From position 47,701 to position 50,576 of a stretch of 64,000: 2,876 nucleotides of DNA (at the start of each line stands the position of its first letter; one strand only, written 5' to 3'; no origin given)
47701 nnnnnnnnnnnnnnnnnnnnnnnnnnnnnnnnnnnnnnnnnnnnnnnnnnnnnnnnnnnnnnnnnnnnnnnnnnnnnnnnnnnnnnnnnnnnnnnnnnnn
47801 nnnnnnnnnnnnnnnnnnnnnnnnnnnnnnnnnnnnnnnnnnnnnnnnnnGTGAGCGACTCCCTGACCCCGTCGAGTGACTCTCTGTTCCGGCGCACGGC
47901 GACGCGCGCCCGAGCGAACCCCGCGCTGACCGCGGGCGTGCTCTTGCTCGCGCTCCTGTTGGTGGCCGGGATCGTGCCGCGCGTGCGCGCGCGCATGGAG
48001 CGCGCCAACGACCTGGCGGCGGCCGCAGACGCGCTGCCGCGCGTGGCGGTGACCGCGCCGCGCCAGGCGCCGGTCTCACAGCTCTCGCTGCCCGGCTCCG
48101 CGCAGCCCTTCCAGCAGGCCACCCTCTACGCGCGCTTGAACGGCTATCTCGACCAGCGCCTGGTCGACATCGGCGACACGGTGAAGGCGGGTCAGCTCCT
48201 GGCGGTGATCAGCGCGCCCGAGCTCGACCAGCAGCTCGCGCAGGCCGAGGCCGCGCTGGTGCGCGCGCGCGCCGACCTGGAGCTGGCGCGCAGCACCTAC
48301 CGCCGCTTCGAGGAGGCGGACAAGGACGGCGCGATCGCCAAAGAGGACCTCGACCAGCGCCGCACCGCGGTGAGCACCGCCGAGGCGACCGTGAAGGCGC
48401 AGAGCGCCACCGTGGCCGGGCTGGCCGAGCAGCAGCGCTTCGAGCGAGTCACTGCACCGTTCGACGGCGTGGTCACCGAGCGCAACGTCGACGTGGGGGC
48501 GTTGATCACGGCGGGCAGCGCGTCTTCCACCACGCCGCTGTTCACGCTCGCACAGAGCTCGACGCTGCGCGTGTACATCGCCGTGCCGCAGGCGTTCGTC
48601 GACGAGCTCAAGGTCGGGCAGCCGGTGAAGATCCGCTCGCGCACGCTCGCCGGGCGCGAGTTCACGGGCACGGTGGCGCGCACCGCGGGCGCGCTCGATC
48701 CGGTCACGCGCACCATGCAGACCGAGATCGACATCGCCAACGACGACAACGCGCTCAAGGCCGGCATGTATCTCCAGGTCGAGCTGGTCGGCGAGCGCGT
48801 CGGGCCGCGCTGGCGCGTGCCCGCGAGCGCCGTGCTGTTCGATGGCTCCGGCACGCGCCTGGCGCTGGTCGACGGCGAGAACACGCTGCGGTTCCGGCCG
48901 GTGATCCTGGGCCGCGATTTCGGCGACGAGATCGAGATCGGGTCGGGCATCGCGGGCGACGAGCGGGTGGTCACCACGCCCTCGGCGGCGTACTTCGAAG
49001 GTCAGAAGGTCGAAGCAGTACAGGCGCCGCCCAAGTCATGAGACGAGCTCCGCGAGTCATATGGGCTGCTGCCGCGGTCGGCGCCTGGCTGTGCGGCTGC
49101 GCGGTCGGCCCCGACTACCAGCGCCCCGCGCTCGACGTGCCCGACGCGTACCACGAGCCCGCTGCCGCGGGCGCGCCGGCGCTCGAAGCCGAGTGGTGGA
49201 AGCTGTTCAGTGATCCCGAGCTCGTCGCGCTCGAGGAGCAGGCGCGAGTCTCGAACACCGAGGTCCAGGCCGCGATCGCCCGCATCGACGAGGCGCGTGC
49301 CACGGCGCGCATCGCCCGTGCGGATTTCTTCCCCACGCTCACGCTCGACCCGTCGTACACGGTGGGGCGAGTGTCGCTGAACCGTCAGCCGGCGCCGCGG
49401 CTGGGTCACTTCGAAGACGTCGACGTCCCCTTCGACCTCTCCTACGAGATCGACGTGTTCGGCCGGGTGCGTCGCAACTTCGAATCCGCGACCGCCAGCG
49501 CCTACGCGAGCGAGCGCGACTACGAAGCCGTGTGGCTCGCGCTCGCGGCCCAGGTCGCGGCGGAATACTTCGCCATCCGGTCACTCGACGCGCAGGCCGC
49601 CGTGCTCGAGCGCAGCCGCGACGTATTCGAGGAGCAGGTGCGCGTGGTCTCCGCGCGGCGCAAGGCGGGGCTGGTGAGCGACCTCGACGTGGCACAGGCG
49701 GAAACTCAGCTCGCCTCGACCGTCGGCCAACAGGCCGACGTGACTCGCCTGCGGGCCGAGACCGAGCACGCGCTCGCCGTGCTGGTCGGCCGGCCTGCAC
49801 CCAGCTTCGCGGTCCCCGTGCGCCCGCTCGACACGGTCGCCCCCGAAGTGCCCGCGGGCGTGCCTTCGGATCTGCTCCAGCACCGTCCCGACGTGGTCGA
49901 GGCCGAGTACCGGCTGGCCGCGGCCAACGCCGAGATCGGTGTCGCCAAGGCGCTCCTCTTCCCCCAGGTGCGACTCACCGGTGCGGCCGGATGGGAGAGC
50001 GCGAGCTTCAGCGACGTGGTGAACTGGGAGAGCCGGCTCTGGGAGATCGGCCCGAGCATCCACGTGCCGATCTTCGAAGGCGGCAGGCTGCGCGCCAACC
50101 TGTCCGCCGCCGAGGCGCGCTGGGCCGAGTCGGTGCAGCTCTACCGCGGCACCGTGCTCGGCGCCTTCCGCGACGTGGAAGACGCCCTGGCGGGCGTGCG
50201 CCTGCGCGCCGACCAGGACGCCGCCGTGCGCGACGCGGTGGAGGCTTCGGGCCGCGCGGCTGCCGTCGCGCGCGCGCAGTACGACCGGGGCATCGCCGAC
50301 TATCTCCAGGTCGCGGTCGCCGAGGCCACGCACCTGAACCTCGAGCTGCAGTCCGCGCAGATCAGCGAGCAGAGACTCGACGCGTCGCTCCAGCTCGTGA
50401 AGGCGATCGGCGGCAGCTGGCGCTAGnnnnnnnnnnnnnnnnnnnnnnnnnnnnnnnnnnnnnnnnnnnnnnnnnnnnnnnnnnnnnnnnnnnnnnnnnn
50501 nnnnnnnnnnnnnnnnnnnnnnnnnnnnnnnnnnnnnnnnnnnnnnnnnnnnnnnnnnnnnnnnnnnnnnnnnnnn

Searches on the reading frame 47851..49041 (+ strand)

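Call 69: search_protein_families(library=pfam, proteins=[window:47851-49041:+], max_evalue=0.00001)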
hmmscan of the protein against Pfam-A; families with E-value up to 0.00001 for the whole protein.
window:47851-49041:+ (396 aa): 2 families
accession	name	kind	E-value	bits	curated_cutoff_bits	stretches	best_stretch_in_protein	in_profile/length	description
PF16576.10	HlyD_D23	-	2.9e-27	95.8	30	1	88-307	18-213/214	Barrel-sandwich domain of CusB or HlyD membrane-fusion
PF13437.12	HlyD_3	-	2.2e-16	60.9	22.2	1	200-305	2-106/106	HlyD family secretion protein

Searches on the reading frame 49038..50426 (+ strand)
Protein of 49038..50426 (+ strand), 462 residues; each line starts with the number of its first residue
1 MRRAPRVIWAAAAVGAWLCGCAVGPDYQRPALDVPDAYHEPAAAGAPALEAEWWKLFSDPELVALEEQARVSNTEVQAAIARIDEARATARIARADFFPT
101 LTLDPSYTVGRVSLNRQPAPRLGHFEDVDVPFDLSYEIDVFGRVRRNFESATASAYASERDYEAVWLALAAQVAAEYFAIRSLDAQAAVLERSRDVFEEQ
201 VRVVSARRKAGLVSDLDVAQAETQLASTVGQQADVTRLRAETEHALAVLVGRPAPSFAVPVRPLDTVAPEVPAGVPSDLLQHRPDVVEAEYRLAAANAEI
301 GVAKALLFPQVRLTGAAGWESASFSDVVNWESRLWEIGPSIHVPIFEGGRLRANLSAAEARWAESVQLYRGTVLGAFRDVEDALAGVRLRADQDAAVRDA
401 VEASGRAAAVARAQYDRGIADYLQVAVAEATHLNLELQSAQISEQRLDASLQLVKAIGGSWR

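Call 69: search_protein_families(library=pfam, proteins=[window:49038-50426:+], max_evalue=0.00001)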
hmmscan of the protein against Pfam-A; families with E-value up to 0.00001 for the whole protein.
window:49038-50426:+ (462 aa): 1 family
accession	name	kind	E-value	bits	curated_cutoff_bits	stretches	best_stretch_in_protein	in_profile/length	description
PF02321.23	OEP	-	1.2e-43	149.5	22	2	279-458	8-187/187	Outer membrane efflux protein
